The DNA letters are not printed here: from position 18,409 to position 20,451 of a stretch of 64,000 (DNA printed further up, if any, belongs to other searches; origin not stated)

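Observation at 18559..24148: Orphan Fe-S trafficking module (SufE, Mrp-DUF971, Nfu) wired to a tandem SagB-type nitroreductase and a Cys-rich MarR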

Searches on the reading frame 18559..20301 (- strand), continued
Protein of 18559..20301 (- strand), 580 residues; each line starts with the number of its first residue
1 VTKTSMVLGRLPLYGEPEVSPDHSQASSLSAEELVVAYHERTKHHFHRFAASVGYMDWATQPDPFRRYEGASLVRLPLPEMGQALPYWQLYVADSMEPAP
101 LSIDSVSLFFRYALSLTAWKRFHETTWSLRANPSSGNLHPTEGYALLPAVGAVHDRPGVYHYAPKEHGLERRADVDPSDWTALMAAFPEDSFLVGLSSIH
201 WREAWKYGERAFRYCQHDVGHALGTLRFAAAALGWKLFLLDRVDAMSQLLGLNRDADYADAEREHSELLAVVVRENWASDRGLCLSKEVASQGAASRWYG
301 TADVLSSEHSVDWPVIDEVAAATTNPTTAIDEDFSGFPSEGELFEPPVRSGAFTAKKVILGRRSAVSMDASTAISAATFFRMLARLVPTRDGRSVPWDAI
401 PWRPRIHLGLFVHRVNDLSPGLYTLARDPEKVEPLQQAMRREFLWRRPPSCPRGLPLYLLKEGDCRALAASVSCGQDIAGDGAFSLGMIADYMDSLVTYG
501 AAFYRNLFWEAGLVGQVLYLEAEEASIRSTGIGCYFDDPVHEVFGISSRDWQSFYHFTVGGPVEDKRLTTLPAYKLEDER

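Call 15: search_solved_structures(query=window:18559-20301:-, max_evalue=1, show_alignments=2)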
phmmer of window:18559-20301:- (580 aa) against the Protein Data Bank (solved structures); distinct sequences matched with E-value up to 1: 8.
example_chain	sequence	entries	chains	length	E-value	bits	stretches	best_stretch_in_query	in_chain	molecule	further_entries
3eo7_A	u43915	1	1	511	8.4e-29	103.8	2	35-241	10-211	Putative Nitroreductase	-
7ly5_B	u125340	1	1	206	0.00099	21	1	475-561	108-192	BmdC, oxidase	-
7ly7_B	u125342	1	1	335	0.0053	18.6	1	475-561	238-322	BmdC, Oxidase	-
7ly4_A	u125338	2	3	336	0.0058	18.5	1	475-561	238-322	BmdC, Oxidase | BmdC, NRPS oxidase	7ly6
5lq4_A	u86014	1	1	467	0.05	15.4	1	129-257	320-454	CyaGox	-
8pz5_A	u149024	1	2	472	0.05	15.4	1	129-257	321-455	SagB-type dehydrogenase domain protein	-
5lq4_B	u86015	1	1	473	0.051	15.4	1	129-257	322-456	CyaGox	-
5nq8_A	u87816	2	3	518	0.66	11.7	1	91-159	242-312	Laccase | Laccase, izoform II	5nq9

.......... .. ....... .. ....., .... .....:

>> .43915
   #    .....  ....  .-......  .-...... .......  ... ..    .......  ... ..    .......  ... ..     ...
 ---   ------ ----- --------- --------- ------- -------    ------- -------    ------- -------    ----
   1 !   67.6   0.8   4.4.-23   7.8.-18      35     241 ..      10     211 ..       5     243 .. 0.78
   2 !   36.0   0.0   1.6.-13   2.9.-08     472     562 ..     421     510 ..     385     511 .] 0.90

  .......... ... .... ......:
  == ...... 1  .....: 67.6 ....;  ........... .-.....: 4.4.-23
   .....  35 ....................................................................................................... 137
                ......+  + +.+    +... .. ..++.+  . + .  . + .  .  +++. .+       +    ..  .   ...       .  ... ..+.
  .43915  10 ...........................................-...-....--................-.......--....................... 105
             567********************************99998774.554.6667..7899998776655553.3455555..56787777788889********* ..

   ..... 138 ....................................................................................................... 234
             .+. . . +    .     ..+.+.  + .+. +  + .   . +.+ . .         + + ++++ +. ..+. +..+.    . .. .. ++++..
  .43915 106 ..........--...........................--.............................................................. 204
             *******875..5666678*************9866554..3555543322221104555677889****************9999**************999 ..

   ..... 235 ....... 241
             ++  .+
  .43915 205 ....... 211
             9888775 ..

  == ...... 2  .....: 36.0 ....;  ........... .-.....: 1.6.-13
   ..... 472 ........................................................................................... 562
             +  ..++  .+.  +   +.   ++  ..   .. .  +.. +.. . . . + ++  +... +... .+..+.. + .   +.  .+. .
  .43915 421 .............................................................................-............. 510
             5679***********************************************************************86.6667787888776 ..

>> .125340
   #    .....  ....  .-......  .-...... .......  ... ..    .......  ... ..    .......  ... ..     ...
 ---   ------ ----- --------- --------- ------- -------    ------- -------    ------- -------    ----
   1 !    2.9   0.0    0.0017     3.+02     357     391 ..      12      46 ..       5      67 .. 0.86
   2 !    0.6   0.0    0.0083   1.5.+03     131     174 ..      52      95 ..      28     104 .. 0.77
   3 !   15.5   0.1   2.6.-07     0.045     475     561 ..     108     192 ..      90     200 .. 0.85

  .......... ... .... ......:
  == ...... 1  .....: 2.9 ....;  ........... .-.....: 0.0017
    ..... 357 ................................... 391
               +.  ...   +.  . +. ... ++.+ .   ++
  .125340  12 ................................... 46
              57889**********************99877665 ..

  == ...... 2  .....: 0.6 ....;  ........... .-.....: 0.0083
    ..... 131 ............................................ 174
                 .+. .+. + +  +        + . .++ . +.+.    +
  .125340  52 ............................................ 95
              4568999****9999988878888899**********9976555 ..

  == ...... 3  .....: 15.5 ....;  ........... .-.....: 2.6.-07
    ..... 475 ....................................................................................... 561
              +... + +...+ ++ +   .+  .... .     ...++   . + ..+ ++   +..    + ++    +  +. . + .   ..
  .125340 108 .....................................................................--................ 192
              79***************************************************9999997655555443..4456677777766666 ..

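Call 16: find_related_loci(query=window:18559-20301:-, collection=genome_contigs, flank=10000)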
Query window:18559-20301:- (580 aa) in genome_contigs; peptide patterns used: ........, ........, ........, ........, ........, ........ (x = any residue, [..] = any of these).
600 stretches matched a pattern (row limit reached: there are more); 593 encode a relative of the query (tblastn E <= 1e-3); the best 80 are kept; 80 distinct loci.
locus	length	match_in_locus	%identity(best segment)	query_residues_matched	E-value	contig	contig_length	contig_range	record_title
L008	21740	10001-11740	100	1-580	0e+0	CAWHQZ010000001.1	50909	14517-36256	MAG: uncultured Alphaproteobacteria bacterium isolate MFD06229.bin.1.199 genome assembly, contig: contig_10808, whole ge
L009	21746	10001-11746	86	7-580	0e+0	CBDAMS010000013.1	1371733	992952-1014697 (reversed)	MAG: Candidatus Acidiferrales bacterium isolate a70a2755-dd1d-4f16-90d9-e3fc57cd5574 genome assembly, contig: contig_13,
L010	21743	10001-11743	83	7-577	0e+0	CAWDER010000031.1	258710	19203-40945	MAG: Bryobacteraceae bacterium isolate MFD05942.bin.2.33 genome assembly, contig: contig_4837, whole genome shotgun sequ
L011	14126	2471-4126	80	29-578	0e+0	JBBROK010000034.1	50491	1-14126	MAG: Bryobacterales bacterium isolate La1_metabat2.287 LA1C_B2.287_k141_2565573L_50491_cov_13.9702, whole genome shotgun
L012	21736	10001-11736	97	3-580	0e+0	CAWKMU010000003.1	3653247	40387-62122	MAG: uncultured Gemmatimonadales bacterium isolate MFD00731.bin.2.174 genome assembly, contig: contig_481, whole genome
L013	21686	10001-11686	76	16-575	0e+0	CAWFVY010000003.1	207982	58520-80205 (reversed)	MAG: uncultured Acidobacteriota bacterium isolate MFD04967.bin.1.18 genome assembly, contig: contig_17981, whole genome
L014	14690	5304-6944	76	29-574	0e+0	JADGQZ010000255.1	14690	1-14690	MAG: Myxococcaceae bacterium isolate Chersky_276 k127_12335516, whole genome shotgun sequence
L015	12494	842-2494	73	30-579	0e+0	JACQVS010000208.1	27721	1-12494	MAG: Planctomycetota bacterium isolate NC_groundwater_1469_Ag_S-0.65um_64_41 S_p65_S5_coassembly_k141_3670976, whole gen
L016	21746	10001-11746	69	1-580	0e+0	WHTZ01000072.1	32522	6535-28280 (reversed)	MAG: Luteitalea sp. isolate Dino_bin50 NODE_72_length_32522_cov_66.259001, whole genome shotgun sequence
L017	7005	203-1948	70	8-580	0e+0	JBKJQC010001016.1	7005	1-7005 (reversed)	MAG: Polyangiales bacterium isolate ant_bin.485 k117_3178286, whole genome shotgun sequence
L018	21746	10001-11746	68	1-580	0e+0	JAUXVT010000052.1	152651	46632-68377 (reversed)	MAG: Thiobacillus sp. isolate C15_maxbin.023 C15_k141_393269, whole genome shotgun sequence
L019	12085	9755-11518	66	1-580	0e+0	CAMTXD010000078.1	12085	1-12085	MAG: uncultured Gallionellaceae bacterium isolate G04_MAG_00050 genome assembly, contig: G04_MAG_00050_000000000112, who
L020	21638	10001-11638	70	34-578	0e+0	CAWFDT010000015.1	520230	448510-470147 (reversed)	MAG: uncultured proteobacterium isolate MFD05521.bin.1.250 genome assembly, contig: contig_35746, whole genome shotgun s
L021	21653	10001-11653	70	30-579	0e+0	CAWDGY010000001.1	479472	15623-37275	MAG: uncultured Gammaproteobacteria bacterium isolate MFD05705.bin.2.153 genome assembly, contig: contig_12019, whole ge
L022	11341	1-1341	85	132-576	0e+0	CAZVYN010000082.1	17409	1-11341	MAG TPA_asm: uncultured bacterium isolate SRP128246_co1_497 genome assembly, contig: NODE_7040_length_17409_cov_99.31750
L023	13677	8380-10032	69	31-580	0e+0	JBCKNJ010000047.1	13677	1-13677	Polaromonas sp. isolate SLM_MC1B_24-G05 Node_47_length_13677_cov_87.884243, whole genome shotgun sequence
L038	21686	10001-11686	52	25-574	0e+0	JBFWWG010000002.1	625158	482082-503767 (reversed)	MAG: Nitrospiraceae bacterium isolate CA_2019_TPBS_111 NODE_72_length_625158_cov_9.604396_TPBS, whole genome shotgun seq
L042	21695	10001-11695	50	24-575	0e+0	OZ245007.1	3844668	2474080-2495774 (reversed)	MAG: Nitrospirales bacterium isolate 19ccb834-f646-48bc-9748-f2f8cc2f9f8a genome assembly, chromosome: 1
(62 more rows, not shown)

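Call 23: search_protein_families(library=pfam, proteins=[L023:19-1401:+, L023:1843-3222:-, L023:3629-4282:-, L023:4341-4664:+, L023:4689-5942:+, L023:5929-6561:+, L023:6503-8308:+, L023:8305-10035:+, L023:10534-12522:+, L023:12449-13627:-], max_evalue=0.001)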
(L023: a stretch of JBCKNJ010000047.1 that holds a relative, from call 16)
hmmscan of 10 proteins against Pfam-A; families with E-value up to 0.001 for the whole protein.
L023:19-1401:+ (460 aa): 3 families
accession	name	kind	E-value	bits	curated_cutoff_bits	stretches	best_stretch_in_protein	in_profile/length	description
PF00270.35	DEAD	-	1.6e-47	161.8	26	1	74-244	1-165/167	DEAD/DEAH box helicase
PF00271.37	Helicase_C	-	7.6e-29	100.6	23.5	1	283-389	4-110/110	Helicase conserved C-terminal domain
PF04851.21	ResIII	-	1.3e-06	28.8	22.5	1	76-239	7-162/164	Type III restriction enzyme, res subunit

L023:1843-3222:- (459 aa): 8 families
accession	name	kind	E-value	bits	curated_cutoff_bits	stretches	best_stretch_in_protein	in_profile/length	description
PF07992.20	Pyr_redox_2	-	1e-44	153.6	26.1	1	33-348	3-291/291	Pyridine nucleotide-disulphide oxidoreductase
PF00070.33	Pyr_redox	-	4.7e-13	49.9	22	1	185-262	2-64/82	Pyridine nucleotide-disulphide oxidoreductase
PF13454.12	NAD_binding_9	-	5.6e-07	30.1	21.8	0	34-63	1-34/155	FAD-NAD(P)-binding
PF22366.1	NDH2_C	-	7e-07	29.8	27.7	1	374-427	3-57/62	NDH2 C-terminal domain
PF01266.30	DAO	-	1.7e-06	28.3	27.9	1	33-62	2-31/353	FAD dependent oxidoreductase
PF13738.12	Pyr_redox_3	-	2.1e-06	27.7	30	0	34-64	1-32/305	Pyridine nucleotide-disulphide oxidoreductase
PF13450.12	NAD_binding_8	-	9.8e-06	26.2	21.9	1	35-64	1-30/68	NAD(P)-binding Rossmann-like domain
PF05834.18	Lycopene_cycl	-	4e-05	23.3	23.4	0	33-67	2-38/380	Lycopene cyclase protein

L023:3629-4282:- (217 aa): 4 families
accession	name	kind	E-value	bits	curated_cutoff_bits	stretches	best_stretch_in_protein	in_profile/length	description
PF12802.13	MarR_2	-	4.6e-12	46.3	27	1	40-100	2-61/61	MarR family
PF01047.28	MarR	-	8.6e-09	35.6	24.6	1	41-101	1-59/59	MarR family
PF13463.12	HTH_27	-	6.2e-08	33.2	22.2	1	41-109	1-68/68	Winged helix DNA-binding domain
PF22381.2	Staph_reg_Sar_Rot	-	5.2e-07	30.1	27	1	40-113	11-82/85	Transcriptional regulator SarA/Rot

L023:4341-4664:+ (107 aa): 1 family
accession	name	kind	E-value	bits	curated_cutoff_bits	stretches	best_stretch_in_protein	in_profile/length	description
PF00581.25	Rhodanese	-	1.2e-21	77.5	22.2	1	10-98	2-101/102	Rhodanese-like domain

L023:4689-5942:+ (417 aa): 8 families
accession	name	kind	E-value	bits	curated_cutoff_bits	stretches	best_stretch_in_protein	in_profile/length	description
PF10609.15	ParA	-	6.5e-97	324.2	27.1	1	30-274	2-245/246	NUBPL iron-transfer P-loop NTPase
PF06155.17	GBBH-like_N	-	2.5e-23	83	22.8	1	320-403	4-85/85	Gamma-butyrobetaine hydroxylase-like, N-terminal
PF01656.29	CbiA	-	1.2e-11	45.1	25.4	1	34-203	1-82/125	CobQ/CobB/MinD/ParA nucleotide binding domain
PF13614.12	AAA_31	-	1.9e-10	41.4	27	1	32-69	2-39/177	AAA domain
PF09140.17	MipZ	-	3e-07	30.5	20.7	1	32-70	1-39/262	ATPase MipZ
PF00142.24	Fer4_NifH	-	9e-07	29.1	25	0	38-69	6-37/271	4Fe-4S iron sulfur cluster binding proteins, NifH/frxC family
PF02374.21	ArsA_ATPase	-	4.1e-05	23.4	24.3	1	38-69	7-38/305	Anion-transporting ATPase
PF06564.18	CBP_BcsQ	-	0.00039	20.5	21.3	0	34-68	4-38/234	Cellulose biosynthesis protein BcsQ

L023:5929-6561:+ (210 aa): 2 families
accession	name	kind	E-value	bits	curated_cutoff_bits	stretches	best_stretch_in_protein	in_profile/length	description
PF01106.22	NifU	-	4.5e-19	68.8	27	1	127-192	1-66/67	NifU-like domain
PF08712.16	Nfu_N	-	6.3e-15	55.4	27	1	22-99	7-85/88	Scaffold protein Nfu/NifU N terminal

L023:6503-8308:+ (601 aa): 1 family
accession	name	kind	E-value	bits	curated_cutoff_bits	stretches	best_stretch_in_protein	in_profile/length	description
PF02696.19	SelO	-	6.2e-64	216.9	22.8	1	74-563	18-463/466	Protein adenylyltransferase SelO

L023:8305-10035:+ (576 aa): 1 family
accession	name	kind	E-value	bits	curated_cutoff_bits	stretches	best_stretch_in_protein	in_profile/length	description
PF00881.29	Nitroreductase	-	2.4e-14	54.3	23.5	2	470-556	82-166/167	Nitroreductase family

L023:10534-12522:+ (662 aa): 2 families
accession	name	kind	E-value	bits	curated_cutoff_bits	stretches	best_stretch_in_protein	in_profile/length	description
PF00330.25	Aconitase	-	2.3e-89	301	28.7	2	10-286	2-306/463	Aconitase family (aconitate hydratase)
PF00694.25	Aconitase_C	-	3e-20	73.3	22.8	1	522-578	72-128/131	Aconitase C-terminal domain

L023:12449-13627:- (392 aa): 1 family
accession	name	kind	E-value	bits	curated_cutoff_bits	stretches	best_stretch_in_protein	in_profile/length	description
PF02401.23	LYTB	-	1.2e-99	333.4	24.5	1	47-325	1-267/267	LytB protein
